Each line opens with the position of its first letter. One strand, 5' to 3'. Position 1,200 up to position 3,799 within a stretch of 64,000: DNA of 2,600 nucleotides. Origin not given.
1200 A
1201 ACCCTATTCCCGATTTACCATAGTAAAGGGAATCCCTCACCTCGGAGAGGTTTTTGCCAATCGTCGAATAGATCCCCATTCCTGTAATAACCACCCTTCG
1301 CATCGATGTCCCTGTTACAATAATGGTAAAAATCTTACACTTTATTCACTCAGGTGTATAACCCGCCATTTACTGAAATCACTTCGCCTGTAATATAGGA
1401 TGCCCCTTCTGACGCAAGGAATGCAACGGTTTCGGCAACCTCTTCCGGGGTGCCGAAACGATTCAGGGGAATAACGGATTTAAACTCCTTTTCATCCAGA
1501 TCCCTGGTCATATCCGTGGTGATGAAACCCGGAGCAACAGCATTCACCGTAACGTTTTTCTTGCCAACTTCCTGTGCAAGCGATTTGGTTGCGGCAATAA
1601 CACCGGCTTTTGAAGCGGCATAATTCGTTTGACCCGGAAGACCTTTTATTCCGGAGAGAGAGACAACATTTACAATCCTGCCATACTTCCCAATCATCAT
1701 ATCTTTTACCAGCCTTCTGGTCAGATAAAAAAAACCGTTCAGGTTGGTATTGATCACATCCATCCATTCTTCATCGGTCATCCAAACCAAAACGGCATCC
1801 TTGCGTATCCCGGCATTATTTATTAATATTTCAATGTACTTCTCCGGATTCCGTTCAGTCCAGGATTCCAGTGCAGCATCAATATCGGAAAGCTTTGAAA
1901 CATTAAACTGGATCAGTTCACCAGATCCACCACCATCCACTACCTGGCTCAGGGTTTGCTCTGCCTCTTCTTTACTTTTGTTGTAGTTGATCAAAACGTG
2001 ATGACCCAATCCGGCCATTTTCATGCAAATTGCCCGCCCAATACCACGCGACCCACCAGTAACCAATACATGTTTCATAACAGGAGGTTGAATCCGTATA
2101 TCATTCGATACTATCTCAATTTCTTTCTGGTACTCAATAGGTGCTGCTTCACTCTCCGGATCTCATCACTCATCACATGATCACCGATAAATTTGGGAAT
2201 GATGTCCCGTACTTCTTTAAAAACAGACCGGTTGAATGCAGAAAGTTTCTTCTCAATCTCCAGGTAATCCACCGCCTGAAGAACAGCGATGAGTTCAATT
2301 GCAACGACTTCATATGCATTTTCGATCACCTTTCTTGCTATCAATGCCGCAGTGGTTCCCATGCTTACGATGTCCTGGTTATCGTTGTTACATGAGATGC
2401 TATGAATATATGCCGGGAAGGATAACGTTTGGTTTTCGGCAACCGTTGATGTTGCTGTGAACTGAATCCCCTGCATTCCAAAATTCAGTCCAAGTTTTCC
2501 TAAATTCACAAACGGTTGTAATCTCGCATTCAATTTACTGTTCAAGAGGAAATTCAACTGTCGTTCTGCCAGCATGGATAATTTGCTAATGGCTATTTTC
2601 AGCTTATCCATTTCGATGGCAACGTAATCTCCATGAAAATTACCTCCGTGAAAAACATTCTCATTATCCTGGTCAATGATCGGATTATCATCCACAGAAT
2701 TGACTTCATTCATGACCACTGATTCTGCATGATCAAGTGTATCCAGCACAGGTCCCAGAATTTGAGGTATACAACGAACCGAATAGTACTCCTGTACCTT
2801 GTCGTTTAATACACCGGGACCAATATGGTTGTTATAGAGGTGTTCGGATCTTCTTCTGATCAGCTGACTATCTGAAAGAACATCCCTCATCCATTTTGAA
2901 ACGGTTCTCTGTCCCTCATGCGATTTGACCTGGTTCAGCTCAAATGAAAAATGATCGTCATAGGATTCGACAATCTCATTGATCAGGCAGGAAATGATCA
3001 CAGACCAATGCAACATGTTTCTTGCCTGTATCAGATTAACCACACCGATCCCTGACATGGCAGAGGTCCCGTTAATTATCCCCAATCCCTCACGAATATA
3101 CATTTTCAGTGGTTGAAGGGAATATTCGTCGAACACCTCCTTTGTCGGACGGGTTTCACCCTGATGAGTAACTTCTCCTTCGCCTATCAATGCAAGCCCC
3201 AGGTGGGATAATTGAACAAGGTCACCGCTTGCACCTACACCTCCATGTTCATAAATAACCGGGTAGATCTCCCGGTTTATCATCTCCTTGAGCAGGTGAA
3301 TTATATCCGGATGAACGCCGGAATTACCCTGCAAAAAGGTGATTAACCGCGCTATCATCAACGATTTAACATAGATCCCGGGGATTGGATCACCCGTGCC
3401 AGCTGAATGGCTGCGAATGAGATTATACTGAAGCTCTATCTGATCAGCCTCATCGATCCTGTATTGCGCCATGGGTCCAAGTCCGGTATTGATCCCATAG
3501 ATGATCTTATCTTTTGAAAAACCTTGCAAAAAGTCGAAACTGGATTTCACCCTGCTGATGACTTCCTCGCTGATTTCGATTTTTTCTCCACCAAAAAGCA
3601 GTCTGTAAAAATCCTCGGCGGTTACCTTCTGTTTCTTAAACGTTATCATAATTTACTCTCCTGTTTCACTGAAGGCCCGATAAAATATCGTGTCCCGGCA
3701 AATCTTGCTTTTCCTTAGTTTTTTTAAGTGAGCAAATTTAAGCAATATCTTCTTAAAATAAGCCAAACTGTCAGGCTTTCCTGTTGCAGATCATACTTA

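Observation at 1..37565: About 37 kb flexirubin/aryl-polyene-like cluster rebuilt around four cobalamin radical SAM enzymes plus a sulfotransferase: candidate pathway for an undescribed modified aryl-lipid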

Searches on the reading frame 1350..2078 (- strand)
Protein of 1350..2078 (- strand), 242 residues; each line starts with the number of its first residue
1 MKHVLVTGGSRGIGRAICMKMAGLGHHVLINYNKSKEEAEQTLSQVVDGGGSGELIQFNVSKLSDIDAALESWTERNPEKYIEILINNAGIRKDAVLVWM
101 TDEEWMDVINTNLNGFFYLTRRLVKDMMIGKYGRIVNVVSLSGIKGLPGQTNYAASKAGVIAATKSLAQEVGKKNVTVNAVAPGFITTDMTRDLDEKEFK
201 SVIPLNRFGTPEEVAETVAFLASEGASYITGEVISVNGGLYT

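Call 3: search_protein_families(library=pfam, proteins=[window:1350-2078:-], max_evalue=0.01)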
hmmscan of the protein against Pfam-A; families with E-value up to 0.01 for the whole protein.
window:1350-2078:- (242 aa): 4 families
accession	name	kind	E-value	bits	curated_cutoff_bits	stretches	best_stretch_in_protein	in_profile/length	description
PF13561.12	adh_short_C2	-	2.3e-57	194.8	27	1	11-240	6-235/236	Enoyl-(Acyl carrier protein) reductase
PF00106.31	adh_short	-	2.8e-55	187.3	26.6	1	2-197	1-193/195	short chain dehydrogenase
PF08659.16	KR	-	3.3e-16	60.1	22.6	1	4-161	3-157/180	KR domain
PF01370.27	Epimerase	-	0.0003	20.7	20.9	1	4-71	1-61/240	NAD dependent epimerase/dehydratase family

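Call 66: search_protein_families(library=ncbifam, proteins=[window:1350-2078:-], max_evalue=0.0001)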
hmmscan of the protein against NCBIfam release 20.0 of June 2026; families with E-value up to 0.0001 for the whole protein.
window:1350-2078:- (242 aa): 231 families (the best 25 are shown)
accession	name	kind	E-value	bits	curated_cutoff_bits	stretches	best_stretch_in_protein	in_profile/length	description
NF053542.1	FlxB_rubin_SDR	equivalog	4.7e-116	386.6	340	1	2-240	1-239/239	flexirubin biosynthesis SDR family reductase FlxB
TIGR01830.1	3oxo_ACP_reduc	equivalog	3.2e-87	292.2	297.75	1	4-241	1-239/239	3-oxoacyl-[acyl-carrier-protein] reductase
NF004200.0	PRK05653.1-5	equivalog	4.3e-83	278.6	273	1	2-240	3-241/242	3-oxoacyl-ACP reductase FabG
NF004197.0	PRK05653.1-1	equivalog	4.4e-80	268.9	332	1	2-241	8-247/249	3-oxoacyl-ACP reductase FabG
NF004199.0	PRK05653.1-4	equivalog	6.2e-78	261.8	301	1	2-241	6-246/247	3-oxoacyl-ACP reductase FabG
NF009466.0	PRK12826.1-2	subfamily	6.4e-75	251.8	222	1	2-241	4-245/248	3-oxoacyl-ACP reductase FabG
TIGR01829.1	AcAcCoA_reduct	subfamily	4.3e-72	242.7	302.1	1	4-241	3-241/242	acetoacetyl-CoA reductase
NF009464.0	PRK12824.1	subfamily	3.2e-71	239.8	269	1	2-241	3-243/245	3-oxoacyl-ACP reductase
NF004198.0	PRK05653.1-3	equivalog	3e-70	236.5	296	1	2-241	8-247/248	3-oxoacyl-ACP reductase FabG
TIGR01831.1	fabG_rel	equivalog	1.5e-66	224.2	338.85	1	4-240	1-238/239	3-ketoacyl-ACP reductase FabG2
NF040605.2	mycolic_FabG1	exception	2.6e-62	210.7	420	1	2-240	2-229/233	3-oxoacyl-ACP reductase FabG1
NF009547.0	PRK12936.1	subfamily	1.7e-61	207.9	436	1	3-240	8-242/245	3-ketoacyl-(acyl-carrier-protein) reductase NodG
NF047420.2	EF_P_mod_YmfI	equivalog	4.8e-59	200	238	1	4-241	2-236/236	elongation factor P 5-aminopentanone reductase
NF005559.1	PRK07231.1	subfamily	2.5e-58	197.5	215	1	2-240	5-247/249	glucose 1-dehydrogenase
NF006110.0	PRK08261.1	equivalog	3e-57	194.5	410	1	2-238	215-448/454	3-oxoacyl-ACP reductase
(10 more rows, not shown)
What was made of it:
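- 1350..2078 (-): FlxB, the flexirubin SDR ketoreductase. NCBIfam NF053542 scores 386.6 bits against a cutoff of 340 (call 66).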

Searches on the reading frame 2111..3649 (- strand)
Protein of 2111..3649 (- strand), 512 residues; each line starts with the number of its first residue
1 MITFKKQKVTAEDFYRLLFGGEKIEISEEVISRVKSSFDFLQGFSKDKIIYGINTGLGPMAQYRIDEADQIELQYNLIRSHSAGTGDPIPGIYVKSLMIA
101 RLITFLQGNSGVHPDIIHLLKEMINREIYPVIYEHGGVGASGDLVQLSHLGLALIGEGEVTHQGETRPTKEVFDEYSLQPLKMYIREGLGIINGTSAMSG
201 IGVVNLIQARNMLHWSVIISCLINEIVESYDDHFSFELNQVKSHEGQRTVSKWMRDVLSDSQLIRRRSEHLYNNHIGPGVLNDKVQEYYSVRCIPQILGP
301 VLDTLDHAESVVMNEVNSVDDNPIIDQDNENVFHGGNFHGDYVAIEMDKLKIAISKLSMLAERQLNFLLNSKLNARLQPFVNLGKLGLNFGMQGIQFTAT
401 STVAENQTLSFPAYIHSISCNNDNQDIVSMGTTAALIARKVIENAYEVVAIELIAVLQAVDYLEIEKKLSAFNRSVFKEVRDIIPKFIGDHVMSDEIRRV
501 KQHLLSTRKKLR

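Call 3: search_protein_families(library=pfam, proteins=[window:2111-3649:-], max_evalue=0.01)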
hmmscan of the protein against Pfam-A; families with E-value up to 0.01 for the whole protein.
window:2111-3649:- (512 aa): 1 family
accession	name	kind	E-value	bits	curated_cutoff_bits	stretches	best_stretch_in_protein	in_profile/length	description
PF00221.24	Lyase_aromatic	-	1.3e-160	535.5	27.3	1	10-481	2-465/466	Aromatic amino acid lyase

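Call 9: search_protein_families(library=ncbifam, proteins=[window:2111-3649:-], max_evalue=0.001)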
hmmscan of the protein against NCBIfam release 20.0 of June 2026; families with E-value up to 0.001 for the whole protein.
window:2111-3649:- (512 aa): 8 families
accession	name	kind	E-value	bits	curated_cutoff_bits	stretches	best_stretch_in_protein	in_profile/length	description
NF053541.1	FlxA_rubin_TAL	equivalog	5.6e-247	820.1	700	1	11-504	3-496/498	flexirubin biosynthesis tyrosine ammonia-lyase FlxA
TIGR01225.1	hutH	equivalog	1.9e-135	452.2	539.15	1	2-506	1-490/506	histidine ammonia-lyase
NF006871.0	PRK09367.1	subfamily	3.9e-135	451.4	524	1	2-506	4-494/505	histidine ammonia-lyase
TIGR04475.1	Phe_D_beta_mut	equivalog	1.7e-117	393.2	800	1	6-504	7-509/510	phenylalanine aminomutase (D-beta-phenylalanine forming)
TIGR03832.1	Tyr_2_3_mutase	equivalog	2.4e-117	392.5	501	1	22-501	19-504/507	tyrosine 2,3-aminomutase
NF041222.1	BagA_FevW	exception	5.7e-81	272.7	1000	1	21-501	21-511/529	bagremycin/ferroverdin biosynthesis tyrosine ammonia-lyase BagA/FevW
TIGR01226.1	phe_am_lyase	equivalog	2.2e-74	251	519.15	1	23-494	54-533/680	phenylalanine ammonia-lyase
TIGR04473.1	taxol_Phe_23mut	exception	4.5e-52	177.2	1250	1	28-474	56-508/687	phenylalanine aminomutase (L-beta-phenylalanine forming)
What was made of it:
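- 2111..3649 (-): FlxA, the tyrosine ammonia-lyase (MIO enzyme). NF053541 scores 820 bits against a cutoff of 700 (call 9).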

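Call 10: find_encoding_contigs(protein=window:2111-3649:-, flank=10000, max_places=6)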
Protein window:2111-3649:- (512 aa): 3 contigs read that carry it; 3 places shown.
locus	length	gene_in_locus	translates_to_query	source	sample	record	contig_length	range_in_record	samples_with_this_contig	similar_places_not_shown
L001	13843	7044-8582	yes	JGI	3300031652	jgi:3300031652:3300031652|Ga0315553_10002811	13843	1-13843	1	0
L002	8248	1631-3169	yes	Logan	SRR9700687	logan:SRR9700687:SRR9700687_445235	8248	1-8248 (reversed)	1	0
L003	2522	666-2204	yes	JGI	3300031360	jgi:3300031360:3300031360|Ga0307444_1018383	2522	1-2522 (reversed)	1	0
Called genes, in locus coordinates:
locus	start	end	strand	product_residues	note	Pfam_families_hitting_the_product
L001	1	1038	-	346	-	?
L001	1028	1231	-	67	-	-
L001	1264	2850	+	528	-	PF02310:B12-binding, PF04055:Radical_SAM, PF13282:DUF4070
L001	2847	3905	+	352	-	PF02737:3HCDH_N, PF00725:3HCDH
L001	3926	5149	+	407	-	PF00109:ketoacyl-synt, PF02801:Ketoacyl-synt_C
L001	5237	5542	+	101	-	PF00550:PP-binding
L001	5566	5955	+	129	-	PF01648:ACPS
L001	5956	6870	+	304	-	PF00698:Acyl_transf_1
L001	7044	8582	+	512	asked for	PF00221:Lyase_aromatic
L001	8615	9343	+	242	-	PF00106:adh_short, PF08659:KR, PF13561:adh_short_C2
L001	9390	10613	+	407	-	PF00109:ketoacyl-synt, PF02801:Ketoacyl-synt_C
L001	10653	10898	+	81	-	PF00550:PP-binding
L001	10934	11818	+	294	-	PF03279:Lip_A_acyltrans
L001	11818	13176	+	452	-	PF02310:B12-binding, PF04055:Radical_SAM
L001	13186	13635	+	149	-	PF22817:ApeP-like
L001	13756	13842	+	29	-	?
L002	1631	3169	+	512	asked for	PF00221:Lyase_aromatic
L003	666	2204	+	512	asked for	PF00221:Lyase_aromatic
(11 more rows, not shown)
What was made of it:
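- Checked: A hotdog dehydratase (ApeP-like) and a fifth B12 radical-SAM gene lie just left of the window (call 10).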

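Call 66: search_protein_families(library=ncbifam, proteins=[L001:11818-13176:+, L001:10934-11818:+, L001:13186-13635:+], max_evalue=0.0001)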
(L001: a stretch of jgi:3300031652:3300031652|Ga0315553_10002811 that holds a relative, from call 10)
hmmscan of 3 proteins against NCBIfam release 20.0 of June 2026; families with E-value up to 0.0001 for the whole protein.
L001:11818-13176:+ (452 aa): 23 families
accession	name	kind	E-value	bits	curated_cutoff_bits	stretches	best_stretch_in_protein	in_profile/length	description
TIGR04072.2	rSAM_ladder_B12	equivalog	2.7e-127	425.1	360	1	5-451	1-442/443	lipid biosynthesis B12-binding/radical SAM protein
TIGR04385.1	B12_rSAM_cofa1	equivalog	3.9e-52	177.9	450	1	19-421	17-431/438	B12 lower ligand biosynthesis radical SAM protein BzaD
NF045585.1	rSAM_slr0320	equivalog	2.8e-32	111.9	775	1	89-407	126-460/511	photosystem II high light acclimation radical SAM protein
TIGR04428.1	B12_rSAM_trp_MT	equivalog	5.1e-31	107.7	500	2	184-381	209-418/558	tryptophan 2-C-methyltransferase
TIGR03471.1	HpnJ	equivalog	8.3e-28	97.5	577.6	1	148-396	142-399/472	hopanoid biosynthesis associated radical SAM protein HpnJ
TIGR04479.1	bcpD_PhpK_rSAM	subfamily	1e-27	96.7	600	1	19-356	69-404/504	PhpK family radical SAM P-methyltransferase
TIGR04014.1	B12_SAM_MJ_0865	equivalog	2.4e-24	85.9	360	1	93-367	59-342/434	methyl-coenzyme M reductase glutamine C-methyltransferase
TIGR04013.1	B12_SAM_MJ_1487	hypoth_equivalog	1.3e-22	80.2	251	1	87-363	58-335/382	TIGR04013 family B12-binding domain/radical SAM domain-containing protein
TIGR04367.1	HpnR_B12_rSAM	equivalog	1.7e-22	79.6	650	1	20-372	20-367/490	hopanoid C-3 methylase HpnR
TIGR02026.1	BchE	equivalog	5.6e-22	78.3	481.35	1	86-358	77-362/497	magnesium-protoporphyrin IX monomethyl ester anaerobic oxidative cyclase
NF033070.1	rSAM_AprD4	equivalog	2.9e-19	69.3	500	1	189-405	193-413/456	AprD4 family radical SAM diol-dehydratase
NF038361.1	rSAM_Sden_1168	equivalog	3.7e-18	65.4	575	1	65-396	141-485/560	Sden_1168 family B12-binding radical SAM P-methyltransferase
TIGR04295.1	B12_rSAM_oligo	hypoth_equivalog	8.8e-15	54.3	400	1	92-315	94-315/422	TIGR04295 family B12-binding domain-containing radical SAM protein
TIGR03975.1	rSAM_ocin_1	subfamily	6.3e-14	51.4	281.85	1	115-354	174-423/606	RiPP maturation radical SAM C-methyltransferase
TIGR04190.1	B12_SAM_Ta0216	equivalog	2.2e-10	39.7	500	1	98-334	107-366/554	TIGR04190 family B12-binding domain/radical SAM domain protein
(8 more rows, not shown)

L001:10934-11818:+ (294 aa): 4 families
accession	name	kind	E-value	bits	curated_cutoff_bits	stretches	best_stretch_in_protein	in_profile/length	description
NF006270.0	PRK08419.1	equivalog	8.2e-12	45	248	1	15-290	10-288/298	lipid A biosynthesis lauroyl acyltransferase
NF005919.0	PRK07920.1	equivalog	1.1e-07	31.2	209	1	90-290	97-293/311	phosphatidylinositol mannoside acyltransferase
NF005120.0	PRK06553.1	equivalog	2.2e-05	23.9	273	1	102-291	125-307/308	lipid A biosynthesis lauroyl acyltransferase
NF005150.0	PRK06628.1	equivalog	2.8e-05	23.7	350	1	98-291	102-289/290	lipid A biosynthesis lauroyl acyltransferase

L001:13186-13635:+ (149 aa): 3 families
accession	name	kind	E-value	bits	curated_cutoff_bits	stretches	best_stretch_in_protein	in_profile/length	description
NF000582.1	PRK00006.1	equivalog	3.3e-08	33.5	113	1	5-134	3-135/137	3-hydroxyacyl-ACP dehydratase FabZ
TIGR01750.1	fabZ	equivalog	1.9e-06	27.7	155.15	1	5-134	4-139/141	3-hydroxyacyl-ACP dehydratase FabZ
NF009667.0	PRK13188.1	equivalog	1.9e-05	23.6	465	1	5-138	324-461/464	bifunctional UDP-3-O-[3-hydroxymyristoyl] N-acetylglucosamine deacetylase/3-hydroxyacyl-ACP dehydratase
